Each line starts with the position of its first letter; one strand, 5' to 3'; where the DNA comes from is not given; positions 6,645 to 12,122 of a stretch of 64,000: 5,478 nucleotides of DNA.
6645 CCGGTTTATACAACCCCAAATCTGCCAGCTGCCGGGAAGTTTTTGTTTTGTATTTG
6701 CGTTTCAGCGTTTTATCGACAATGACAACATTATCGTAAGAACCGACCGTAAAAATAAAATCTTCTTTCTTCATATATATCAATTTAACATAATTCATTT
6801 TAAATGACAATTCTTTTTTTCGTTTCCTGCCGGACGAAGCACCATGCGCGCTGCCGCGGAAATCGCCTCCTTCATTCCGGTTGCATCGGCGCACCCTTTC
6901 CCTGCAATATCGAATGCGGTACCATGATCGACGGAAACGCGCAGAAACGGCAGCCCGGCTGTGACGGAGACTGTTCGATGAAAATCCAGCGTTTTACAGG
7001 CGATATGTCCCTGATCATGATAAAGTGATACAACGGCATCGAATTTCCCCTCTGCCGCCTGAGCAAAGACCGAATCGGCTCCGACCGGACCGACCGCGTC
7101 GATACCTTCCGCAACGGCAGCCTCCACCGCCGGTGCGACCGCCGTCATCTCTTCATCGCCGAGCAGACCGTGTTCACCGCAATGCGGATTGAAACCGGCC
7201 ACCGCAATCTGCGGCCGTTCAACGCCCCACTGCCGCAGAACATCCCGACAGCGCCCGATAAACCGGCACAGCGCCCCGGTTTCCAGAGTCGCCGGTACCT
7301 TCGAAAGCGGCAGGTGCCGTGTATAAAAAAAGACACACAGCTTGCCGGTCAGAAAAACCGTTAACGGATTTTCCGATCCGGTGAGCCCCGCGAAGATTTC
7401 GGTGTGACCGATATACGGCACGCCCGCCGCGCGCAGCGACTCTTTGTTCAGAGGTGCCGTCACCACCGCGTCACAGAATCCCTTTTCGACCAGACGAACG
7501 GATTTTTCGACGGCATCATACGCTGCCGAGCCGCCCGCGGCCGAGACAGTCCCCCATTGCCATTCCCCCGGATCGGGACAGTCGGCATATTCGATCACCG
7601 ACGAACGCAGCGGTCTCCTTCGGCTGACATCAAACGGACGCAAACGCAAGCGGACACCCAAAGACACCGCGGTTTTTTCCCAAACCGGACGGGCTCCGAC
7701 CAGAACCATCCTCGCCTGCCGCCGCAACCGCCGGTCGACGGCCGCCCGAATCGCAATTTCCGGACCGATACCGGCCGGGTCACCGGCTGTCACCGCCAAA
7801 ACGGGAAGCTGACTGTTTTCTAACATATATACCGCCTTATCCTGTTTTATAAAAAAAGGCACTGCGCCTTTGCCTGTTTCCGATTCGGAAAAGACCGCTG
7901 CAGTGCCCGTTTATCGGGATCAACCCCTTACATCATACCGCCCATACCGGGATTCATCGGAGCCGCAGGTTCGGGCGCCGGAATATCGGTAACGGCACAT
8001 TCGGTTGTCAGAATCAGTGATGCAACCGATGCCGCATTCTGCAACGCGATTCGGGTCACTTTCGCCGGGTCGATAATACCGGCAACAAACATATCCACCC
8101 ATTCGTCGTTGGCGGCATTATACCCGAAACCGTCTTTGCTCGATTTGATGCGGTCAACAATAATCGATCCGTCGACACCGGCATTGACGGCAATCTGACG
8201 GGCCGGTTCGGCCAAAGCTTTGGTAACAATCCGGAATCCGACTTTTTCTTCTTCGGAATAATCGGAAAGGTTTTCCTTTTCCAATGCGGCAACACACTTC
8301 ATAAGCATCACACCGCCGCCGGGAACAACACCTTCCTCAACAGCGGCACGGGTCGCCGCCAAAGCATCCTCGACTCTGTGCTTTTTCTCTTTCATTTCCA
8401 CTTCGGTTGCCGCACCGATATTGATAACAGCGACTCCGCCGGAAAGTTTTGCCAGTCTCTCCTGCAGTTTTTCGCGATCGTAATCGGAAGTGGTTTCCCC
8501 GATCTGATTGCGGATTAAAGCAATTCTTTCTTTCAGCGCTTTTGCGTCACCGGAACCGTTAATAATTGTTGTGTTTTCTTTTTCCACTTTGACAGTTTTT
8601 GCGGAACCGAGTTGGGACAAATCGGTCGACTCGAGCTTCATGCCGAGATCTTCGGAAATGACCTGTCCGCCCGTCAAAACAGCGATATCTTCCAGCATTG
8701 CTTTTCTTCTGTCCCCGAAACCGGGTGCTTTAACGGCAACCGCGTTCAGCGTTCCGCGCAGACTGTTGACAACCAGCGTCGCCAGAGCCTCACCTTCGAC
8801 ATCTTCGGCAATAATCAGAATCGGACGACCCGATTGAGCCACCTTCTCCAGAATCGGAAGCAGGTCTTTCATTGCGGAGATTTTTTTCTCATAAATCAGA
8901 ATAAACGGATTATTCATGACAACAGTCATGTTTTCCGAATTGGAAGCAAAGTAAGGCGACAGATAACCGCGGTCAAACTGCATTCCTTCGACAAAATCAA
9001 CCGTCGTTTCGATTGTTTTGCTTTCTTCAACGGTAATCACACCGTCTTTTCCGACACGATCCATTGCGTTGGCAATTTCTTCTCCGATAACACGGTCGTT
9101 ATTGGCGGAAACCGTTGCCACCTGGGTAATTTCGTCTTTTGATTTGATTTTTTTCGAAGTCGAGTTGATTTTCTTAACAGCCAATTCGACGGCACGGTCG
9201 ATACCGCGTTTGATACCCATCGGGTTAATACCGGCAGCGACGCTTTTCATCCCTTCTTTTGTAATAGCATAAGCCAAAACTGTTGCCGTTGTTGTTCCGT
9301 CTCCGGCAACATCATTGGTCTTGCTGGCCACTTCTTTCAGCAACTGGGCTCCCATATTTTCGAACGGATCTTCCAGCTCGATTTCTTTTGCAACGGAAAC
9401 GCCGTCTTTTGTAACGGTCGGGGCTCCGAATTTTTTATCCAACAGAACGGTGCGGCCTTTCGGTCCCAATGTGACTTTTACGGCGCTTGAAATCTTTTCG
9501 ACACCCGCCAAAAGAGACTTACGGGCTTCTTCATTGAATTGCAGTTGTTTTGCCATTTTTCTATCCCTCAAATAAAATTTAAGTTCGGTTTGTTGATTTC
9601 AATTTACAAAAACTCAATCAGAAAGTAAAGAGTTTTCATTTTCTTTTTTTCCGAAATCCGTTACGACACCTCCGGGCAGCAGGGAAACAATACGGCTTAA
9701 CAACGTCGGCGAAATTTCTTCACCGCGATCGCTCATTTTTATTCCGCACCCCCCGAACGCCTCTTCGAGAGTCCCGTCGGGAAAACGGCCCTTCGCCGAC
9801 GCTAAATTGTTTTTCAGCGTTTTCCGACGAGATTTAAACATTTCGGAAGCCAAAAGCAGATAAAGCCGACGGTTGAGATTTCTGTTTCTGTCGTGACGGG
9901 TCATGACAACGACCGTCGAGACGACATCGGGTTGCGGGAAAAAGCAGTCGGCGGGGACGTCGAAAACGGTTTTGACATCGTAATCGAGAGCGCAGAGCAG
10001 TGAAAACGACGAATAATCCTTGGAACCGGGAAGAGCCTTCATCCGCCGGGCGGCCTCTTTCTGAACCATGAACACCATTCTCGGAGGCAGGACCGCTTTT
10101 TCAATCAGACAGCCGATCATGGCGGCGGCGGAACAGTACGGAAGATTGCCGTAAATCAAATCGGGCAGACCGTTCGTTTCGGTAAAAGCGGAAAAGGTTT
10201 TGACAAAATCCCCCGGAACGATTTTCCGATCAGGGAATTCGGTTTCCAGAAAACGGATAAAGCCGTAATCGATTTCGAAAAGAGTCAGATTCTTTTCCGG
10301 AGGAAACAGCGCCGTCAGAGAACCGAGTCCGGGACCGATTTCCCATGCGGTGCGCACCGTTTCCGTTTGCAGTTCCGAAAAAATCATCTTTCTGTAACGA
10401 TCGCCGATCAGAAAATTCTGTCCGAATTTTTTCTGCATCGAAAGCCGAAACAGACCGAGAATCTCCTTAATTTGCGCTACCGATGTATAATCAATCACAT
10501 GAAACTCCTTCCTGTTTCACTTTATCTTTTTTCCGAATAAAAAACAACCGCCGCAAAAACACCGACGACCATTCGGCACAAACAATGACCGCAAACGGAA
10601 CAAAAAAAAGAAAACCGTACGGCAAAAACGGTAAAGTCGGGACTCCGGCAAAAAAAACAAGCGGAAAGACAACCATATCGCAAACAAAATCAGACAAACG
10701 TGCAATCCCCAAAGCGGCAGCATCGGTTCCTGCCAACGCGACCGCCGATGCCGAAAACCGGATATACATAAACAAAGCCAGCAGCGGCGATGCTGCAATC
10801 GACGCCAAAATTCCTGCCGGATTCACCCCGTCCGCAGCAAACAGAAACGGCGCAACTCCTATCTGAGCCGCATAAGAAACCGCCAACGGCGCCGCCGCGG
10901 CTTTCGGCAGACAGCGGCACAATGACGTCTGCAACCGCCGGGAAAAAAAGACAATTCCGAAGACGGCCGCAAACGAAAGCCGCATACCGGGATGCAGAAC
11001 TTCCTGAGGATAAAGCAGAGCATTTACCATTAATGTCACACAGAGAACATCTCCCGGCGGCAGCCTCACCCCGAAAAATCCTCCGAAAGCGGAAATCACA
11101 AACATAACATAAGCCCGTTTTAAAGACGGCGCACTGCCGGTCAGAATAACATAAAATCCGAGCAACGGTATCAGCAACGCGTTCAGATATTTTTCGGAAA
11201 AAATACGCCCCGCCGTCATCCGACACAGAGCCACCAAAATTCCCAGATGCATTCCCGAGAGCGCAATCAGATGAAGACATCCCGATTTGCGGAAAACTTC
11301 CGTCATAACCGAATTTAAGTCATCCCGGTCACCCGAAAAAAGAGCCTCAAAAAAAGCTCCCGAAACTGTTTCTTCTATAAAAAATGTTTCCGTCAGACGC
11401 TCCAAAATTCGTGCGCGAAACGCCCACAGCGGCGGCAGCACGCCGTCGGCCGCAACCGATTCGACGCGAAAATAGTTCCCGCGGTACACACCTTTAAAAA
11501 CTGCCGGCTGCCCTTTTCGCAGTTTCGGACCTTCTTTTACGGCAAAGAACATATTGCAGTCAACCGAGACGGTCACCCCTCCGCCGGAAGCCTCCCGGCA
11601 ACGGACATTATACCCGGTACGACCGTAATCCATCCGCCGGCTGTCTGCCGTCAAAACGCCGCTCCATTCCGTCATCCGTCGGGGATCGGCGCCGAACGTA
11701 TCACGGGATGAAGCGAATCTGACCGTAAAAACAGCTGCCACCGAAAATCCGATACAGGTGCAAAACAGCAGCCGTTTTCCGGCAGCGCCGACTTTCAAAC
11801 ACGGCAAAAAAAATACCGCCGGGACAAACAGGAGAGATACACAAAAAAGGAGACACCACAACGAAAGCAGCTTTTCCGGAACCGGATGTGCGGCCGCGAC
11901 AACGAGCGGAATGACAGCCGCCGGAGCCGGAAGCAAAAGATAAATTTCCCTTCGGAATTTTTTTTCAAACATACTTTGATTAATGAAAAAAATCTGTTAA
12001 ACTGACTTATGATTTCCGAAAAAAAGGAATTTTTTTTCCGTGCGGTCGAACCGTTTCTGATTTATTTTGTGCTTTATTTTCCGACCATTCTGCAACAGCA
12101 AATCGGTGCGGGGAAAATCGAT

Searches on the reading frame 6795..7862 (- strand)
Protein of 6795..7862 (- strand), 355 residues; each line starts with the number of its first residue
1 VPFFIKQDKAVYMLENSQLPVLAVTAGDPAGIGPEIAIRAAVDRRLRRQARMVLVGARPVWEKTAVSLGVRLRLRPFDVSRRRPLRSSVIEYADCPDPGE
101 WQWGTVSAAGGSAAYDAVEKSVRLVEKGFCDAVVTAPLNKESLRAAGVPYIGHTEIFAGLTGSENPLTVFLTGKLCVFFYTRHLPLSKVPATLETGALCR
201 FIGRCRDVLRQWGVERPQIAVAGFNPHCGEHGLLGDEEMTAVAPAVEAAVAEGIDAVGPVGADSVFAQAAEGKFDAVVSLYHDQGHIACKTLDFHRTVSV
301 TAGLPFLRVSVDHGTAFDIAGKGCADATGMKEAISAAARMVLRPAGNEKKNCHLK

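Call 64: search_protein_families(library=pfam, proteins=[window:6795-7862:-], max_evalue=0.001)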
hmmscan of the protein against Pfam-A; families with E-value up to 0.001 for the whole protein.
window:6795-7862:- (355 aa): 1 family
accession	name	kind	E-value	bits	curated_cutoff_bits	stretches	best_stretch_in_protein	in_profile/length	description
PF04166.17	PdxA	-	9e-95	317.8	27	1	50-337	3-286/286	Pyridoxal phosphate biosynthetic protein PdxA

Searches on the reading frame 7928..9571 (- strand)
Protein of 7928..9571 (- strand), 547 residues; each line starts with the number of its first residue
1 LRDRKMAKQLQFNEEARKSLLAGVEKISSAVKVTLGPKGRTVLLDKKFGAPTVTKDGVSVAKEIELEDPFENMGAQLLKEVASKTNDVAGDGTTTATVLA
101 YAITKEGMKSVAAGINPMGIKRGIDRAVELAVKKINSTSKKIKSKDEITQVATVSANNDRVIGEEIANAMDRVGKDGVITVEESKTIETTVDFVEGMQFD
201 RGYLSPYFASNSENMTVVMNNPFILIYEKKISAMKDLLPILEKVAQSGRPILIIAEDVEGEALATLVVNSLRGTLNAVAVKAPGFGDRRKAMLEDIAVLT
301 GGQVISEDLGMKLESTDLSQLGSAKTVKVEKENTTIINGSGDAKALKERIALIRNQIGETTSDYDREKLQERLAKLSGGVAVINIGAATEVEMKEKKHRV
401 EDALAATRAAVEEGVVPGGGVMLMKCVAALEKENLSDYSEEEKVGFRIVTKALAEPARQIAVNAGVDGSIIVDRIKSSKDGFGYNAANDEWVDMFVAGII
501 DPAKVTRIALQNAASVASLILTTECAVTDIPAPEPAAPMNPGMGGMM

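Call 64: search_protein_families(library=pfam, proteins=[window:7928-9571:-], max_evalue=0.001)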
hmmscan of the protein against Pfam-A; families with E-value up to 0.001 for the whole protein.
window:7928-9571:- (547 aa): 1 family
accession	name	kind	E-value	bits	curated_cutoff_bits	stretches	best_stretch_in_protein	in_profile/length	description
PF00118.29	Cpn60_TCP1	-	2.1e-80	271.2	34.3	1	27-528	1-487/490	TCP-1/cpn60 chaperonin family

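Call 74: list_cluster_members(proteins=[P0009, P0035, window:7928-9571:-, window:35478-37043:+, window:20389-21969:+, window:32931-35378:+])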
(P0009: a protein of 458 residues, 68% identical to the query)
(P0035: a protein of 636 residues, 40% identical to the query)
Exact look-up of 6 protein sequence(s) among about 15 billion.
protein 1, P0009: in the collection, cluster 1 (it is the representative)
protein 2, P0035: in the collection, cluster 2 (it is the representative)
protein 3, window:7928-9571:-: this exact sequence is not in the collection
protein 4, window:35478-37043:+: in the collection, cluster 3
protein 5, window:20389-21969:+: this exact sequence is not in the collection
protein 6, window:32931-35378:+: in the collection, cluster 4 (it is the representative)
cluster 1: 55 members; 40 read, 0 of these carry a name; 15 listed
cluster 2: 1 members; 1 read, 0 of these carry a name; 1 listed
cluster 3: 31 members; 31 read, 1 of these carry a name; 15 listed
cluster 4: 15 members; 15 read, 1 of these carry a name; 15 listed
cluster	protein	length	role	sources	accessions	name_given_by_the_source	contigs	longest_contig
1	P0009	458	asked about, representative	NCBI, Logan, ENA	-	-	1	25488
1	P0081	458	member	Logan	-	-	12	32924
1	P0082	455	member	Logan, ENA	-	-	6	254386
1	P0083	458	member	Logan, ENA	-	-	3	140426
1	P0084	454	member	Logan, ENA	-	-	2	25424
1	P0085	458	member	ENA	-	-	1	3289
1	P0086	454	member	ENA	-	-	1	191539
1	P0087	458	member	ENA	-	-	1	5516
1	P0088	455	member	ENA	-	-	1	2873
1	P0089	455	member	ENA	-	-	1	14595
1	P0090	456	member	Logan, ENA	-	-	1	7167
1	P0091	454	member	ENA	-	-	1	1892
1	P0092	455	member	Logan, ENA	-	-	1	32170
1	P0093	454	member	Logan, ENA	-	-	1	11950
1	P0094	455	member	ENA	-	-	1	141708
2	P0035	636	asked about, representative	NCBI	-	-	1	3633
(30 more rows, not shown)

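Call 85: find_homologous_proteins(query=window:7928-9571:-, max_evalue=1e-100)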
Query window:7928-9571:- (547 aa): 8000 proteins with E <= 1e-100 among 8000 candidates; the best 120 are listed.
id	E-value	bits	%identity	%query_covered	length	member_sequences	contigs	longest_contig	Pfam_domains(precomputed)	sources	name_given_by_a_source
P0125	0.0e+0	1131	100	99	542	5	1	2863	PF00118.30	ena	-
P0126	0.0e+0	1126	99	99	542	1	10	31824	PF00118.30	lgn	-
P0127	0.0e+0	1119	98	99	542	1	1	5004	PF00118.30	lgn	-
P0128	0.0e+0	1117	98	99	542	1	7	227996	PF00118.30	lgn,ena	-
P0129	0.0e+0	1117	98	99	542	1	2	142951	PF00118.30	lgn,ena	-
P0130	0.0e+0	1115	98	99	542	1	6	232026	PF00118.30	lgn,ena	-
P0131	0.0e+0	1115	98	99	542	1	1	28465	PF00118.30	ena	-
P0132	0.0e+0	1115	98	99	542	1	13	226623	PF00118.30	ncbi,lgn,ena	-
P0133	0.0e+0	1112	97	99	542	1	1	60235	PF00118.30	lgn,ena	-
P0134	0.0e+0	1107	96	100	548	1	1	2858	PF00118.30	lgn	-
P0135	0.0e+0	1101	96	99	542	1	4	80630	PF00118.30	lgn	-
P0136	0.0e+0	1097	96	99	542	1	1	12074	PF00118.30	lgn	-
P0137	0.0e+0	1088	95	99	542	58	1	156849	PF00118.30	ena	-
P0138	0.0e+0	1088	96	99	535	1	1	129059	PF00118.30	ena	-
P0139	0.0e+0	1024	98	91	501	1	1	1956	PF00118.30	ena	-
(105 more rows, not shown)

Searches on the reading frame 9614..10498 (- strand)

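Call 64: search_protein_families(library=pfam, proteins=[window:9614-10498:-], max_evalue=0.001)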
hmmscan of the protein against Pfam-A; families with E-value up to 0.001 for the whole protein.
window:9614-10498:- (294 aa): 1 family
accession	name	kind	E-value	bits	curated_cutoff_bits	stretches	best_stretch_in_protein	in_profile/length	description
PF00398.26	RrnaAD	-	1.2e-35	123.4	24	1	21-235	4-226/263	Ribosomal RNA adenine dimethylase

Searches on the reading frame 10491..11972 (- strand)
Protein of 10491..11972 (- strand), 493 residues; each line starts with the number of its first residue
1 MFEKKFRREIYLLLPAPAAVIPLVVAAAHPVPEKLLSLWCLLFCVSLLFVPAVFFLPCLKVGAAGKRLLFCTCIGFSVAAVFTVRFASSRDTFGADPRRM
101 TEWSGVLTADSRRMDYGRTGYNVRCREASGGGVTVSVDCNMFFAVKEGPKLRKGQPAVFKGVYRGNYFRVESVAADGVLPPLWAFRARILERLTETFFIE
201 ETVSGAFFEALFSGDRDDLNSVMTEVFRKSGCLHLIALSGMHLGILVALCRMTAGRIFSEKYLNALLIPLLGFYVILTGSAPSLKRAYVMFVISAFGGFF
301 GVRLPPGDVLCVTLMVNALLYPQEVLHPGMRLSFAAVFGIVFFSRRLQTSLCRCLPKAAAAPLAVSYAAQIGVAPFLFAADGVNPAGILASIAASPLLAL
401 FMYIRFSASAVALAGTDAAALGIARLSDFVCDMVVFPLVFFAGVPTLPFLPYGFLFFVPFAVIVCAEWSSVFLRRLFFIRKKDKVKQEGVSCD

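Call 19: search_protein_families(library=pfam, proteins=[window:10491-11972:-], max_evalue=0.001)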
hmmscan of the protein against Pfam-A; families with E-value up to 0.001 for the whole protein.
window:10491-11972:- (493 aa): 1 family
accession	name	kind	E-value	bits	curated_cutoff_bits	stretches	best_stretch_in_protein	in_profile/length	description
PF03772.21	Competence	-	1.8e-38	132.9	23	1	211-462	1-256/270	Competence protein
